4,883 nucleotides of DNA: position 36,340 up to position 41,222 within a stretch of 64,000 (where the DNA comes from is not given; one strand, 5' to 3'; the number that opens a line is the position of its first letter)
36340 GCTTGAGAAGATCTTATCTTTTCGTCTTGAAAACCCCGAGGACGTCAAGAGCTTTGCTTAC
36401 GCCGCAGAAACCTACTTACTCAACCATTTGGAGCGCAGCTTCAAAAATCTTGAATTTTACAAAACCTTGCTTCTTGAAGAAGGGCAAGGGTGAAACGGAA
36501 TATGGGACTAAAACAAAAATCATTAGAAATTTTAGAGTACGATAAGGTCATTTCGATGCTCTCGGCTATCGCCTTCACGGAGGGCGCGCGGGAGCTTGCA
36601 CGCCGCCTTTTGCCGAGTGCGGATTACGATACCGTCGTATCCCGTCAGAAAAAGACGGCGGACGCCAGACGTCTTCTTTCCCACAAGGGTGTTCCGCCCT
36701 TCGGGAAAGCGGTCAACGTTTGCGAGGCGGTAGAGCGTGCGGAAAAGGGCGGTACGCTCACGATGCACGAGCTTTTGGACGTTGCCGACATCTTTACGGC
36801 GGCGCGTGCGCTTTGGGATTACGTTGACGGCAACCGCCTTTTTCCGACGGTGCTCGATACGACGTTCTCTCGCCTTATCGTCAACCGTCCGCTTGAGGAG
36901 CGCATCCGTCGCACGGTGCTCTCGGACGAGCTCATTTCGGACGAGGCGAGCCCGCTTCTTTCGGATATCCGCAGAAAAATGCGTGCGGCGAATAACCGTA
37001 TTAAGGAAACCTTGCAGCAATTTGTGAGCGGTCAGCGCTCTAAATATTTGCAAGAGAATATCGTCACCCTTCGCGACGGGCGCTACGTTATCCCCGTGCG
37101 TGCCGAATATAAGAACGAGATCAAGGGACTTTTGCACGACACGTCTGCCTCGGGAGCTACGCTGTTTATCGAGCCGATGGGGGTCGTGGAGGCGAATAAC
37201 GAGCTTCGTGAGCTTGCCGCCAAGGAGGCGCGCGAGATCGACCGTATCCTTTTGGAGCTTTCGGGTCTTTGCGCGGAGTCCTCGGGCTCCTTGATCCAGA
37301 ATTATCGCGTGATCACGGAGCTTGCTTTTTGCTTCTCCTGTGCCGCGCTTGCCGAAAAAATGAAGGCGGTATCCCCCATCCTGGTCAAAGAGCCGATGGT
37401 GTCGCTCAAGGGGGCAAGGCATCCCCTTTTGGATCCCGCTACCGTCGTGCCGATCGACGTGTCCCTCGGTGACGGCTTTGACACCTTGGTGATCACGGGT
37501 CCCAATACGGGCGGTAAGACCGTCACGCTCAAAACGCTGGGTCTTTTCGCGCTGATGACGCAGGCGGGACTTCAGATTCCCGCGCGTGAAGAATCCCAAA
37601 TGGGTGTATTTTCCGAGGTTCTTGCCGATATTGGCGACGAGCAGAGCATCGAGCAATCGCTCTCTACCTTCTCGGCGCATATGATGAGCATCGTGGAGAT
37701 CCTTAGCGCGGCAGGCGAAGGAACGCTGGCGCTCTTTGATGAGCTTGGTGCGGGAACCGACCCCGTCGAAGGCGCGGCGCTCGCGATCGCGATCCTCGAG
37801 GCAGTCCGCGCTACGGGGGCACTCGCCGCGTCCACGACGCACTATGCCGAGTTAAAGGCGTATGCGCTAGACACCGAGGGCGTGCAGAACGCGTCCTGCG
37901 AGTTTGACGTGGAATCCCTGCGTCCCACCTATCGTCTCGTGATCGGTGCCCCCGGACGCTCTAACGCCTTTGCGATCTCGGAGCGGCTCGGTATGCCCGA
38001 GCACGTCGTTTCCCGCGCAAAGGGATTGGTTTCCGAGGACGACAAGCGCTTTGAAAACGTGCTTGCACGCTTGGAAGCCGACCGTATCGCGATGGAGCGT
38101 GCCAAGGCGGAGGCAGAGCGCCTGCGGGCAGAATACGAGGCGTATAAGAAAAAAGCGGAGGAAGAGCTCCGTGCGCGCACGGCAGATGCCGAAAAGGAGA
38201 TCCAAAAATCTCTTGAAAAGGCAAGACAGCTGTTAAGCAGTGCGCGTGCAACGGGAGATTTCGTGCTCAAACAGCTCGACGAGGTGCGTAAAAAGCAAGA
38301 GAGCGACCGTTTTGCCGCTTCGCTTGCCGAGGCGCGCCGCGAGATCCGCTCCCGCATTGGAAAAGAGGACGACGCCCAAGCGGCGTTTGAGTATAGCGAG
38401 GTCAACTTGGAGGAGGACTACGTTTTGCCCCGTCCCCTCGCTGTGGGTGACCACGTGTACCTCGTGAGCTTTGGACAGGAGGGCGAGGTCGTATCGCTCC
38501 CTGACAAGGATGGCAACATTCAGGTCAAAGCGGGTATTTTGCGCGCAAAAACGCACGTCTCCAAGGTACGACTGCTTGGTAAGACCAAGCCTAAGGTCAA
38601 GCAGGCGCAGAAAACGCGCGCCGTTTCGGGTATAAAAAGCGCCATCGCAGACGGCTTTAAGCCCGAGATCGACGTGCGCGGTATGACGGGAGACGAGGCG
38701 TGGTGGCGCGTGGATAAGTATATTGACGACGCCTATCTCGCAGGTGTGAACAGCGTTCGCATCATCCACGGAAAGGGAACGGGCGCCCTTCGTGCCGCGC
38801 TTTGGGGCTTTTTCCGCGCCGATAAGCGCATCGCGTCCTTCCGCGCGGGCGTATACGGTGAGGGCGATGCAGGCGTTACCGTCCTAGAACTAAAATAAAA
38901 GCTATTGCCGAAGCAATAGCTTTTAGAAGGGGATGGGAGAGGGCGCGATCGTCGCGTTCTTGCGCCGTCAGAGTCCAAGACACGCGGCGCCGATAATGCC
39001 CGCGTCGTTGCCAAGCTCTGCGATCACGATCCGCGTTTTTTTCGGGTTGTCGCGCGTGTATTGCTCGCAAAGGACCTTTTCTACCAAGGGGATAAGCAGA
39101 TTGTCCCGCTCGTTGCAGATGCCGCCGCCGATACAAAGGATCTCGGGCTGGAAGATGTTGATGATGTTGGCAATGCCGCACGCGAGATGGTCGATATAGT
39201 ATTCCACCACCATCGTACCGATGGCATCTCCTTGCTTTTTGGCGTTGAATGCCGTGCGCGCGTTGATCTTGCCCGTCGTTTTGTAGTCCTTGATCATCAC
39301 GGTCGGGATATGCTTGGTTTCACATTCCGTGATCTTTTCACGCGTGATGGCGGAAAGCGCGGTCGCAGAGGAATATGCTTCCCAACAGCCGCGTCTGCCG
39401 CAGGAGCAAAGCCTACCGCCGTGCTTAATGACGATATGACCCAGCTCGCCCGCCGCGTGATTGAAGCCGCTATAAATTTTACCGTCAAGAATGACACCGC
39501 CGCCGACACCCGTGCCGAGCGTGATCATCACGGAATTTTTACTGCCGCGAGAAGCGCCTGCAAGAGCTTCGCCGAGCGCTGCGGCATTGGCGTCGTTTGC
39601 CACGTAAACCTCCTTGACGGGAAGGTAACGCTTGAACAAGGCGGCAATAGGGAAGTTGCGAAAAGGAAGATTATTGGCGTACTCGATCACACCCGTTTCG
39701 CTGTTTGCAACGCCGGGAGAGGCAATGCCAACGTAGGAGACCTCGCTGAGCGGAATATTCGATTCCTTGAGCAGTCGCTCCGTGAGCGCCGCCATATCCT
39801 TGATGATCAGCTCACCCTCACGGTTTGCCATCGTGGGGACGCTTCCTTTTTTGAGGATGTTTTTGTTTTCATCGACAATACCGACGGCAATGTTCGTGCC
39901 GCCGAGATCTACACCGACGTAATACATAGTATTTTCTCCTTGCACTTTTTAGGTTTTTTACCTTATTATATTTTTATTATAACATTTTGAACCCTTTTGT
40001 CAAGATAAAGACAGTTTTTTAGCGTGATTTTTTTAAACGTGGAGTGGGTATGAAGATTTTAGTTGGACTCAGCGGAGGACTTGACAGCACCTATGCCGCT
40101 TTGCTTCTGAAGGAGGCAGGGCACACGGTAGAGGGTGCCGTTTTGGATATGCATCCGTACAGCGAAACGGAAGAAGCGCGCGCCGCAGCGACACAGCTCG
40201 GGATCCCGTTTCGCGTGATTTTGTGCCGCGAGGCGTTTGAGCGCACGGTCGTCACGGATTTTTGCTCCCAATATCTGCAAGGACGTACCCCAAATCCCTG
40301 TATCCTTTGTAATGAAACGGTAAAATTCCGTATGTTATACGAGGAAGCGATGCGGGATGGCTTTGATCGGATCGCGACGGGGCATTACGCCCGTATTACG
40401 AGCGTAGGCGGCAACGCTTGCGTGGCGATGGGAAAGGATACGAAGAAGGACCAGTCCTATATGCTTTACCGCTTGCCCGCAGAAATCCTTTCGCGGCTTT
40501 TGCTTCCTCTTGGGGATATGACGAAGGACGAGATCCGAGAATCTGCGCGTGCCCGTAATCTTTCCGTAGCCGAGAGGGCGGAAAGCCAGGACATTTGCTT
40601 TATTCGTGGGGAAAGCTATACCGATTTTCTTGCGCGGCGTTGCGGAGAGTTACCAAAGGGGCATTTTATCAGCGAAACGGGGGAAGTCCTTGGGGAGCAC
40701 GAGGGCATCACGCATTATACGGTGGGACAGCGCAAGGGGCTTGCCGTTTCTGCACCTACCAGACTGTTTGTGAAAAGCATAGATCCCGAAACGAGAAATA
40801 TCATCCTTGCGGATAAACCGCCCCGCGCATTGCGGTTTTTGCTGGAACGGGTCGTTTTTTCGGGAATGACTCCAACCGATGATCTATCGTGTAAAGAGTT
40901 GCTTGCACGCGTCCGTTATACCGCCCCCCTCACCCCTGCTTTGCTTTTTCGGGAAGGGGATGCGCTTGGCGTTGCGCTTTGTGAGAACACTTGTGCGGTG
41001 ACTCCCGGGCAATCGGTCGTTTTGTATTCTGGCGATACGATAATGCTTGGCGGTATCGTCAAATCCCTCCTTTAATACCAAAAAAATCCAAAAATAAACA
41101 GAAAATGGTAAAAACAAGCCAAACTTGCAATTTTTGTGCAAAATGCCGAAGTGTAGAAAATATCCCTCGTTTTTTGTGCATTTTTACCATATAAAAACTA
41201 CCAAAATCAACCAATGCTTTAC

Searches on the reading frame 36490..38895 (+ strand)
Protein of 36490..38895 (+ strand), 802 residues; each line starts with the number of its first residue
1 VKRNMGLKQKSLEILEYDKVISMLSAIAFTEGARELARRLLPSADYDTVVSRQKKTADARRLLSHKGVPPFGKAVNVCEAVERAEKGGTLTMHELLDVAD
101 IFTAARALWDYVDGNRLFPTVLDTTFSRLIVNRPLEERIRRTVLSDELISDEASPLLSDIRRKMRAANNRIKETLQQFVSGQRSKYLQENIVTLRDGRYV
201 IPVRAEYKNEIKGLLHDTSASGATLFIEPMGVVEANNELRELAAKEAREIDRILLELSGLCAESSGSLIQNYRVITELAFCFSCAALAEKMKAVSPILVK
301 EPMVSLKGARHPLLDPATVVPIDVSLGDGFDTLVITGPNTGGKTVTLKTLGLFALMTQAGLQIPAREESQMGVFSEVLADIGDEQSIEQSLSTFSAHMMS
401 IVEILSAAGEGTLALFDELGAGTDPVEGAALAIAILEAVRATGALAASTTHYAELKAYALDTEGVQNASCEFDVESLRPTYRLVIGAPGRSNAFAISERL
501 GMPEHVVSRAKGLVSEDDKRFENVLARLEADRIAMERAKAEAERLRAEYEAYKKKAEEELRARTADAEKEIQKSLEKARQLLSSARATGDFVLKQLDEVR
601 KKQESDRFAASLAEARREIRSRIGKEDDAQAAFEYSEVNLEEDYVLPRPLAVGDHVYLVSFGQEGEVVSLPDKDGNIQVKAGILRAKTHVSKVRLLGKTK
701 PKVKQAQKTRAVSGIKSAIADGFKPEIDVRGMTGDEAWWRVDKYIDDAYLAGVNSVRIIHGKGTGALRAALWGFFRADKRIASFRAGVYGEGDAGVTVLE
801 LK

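Call 57: search_protein_families(library=pfam, proteins=[window:36490-38895:+], max_evalue=0.00001)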
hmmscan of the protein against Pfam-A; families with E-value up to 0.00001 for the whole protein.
window:36490-38895:+ (802 aa): 3 families
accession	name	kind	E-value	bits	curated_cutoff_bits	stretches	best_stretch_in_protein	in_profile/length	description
PF00488.27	MutS_V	-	1.8e-31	110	30.2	1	333-514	1-184/188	MutS domain V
PF01713.27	Smr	-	1.5e-23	83.1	25.7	1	727-802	1-77/77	Smr domain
PF20297.4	MSSS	-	3.6e-12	46.2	26.8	1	652-692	1-41/42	MutS2 and Smr-associated SH3 domain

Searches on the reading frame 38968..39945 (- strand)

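Call 85: search_protein_families(library=pfam, proteins=[window:38968-39945:-], max_evalue=0.001)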
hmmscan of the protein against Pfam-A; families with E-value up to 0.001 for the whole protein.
window:38968-39945:- (325 aa): 3 families
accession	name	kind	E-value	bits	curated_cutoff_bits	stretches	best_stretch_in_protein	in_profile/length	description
PF00480.26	ROK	-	3.8e-66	224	22.9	1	9-323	1-290/294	ROK family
PF00370.27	FGGY_N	-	0.00026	21.1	28.8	1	8-78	1-79/245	FGGY family of carbohydrate kinases, N-terminal domain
PF01869.26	BcrAD_BadFG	-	0.0004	20.4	31.5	1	10-122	1-99/271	BadF/BadG/BcrA/BcrD ATPase family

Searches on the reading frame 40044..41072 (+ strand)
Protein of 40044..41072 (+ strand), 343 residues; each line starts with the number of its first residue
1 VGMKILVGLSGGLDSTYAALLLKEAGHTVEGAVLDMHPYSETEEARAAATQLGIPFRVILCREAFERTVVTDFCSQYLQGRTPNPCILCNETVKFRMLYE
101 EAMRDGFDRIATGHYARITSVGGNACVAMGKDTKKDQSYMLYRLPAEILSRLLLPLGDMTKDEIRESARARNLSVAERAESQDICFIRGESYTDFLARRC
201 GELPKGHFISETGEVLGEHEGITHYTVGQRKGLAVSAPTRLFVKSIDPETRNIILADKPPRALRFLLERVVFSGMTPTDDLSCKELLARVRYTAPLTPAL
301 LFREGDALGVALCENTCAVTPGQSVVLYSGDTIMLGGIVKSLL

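Call 85: search_protein_families(library=pfam, proteins=[window:40044-41072:+], max_evalue=0.001)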
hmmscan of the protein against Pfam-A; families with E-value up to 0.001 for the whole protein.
window:40044-41072:+ (343 aa): 6 families
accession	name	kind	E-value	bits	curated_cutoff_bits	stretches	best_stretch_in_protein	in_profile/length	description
PF03054.22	tRNA_Me_trans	-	4.8e-58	196.6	20.6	1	3-188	1-201/202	tRNA methyl transferase HUP domain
PF20259.3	tRNA_Me_trans_M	-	2.6e-15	56.2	27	1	194-256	2-65/66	tRNA methyl transferase PRC-barrel domain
PF20258.4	tRNA_Me_trans_C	-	6.7e-09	36.4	20.6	1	283-338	20-76/77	Aminomethyltransferase beta-barrel domain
PF24167.1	DUF7411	-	6.1e-07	29.6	28.7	1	3-70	1-67/194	Family of unknown function (DUF7411)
PF02540.23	NAD_synthase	-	0.0002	21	21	1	4-61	20-81/242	NAD synthase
PF00733.27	Asn_synthase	-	0.00044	20.5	21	1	7-65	22-84/354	Asparagine synthase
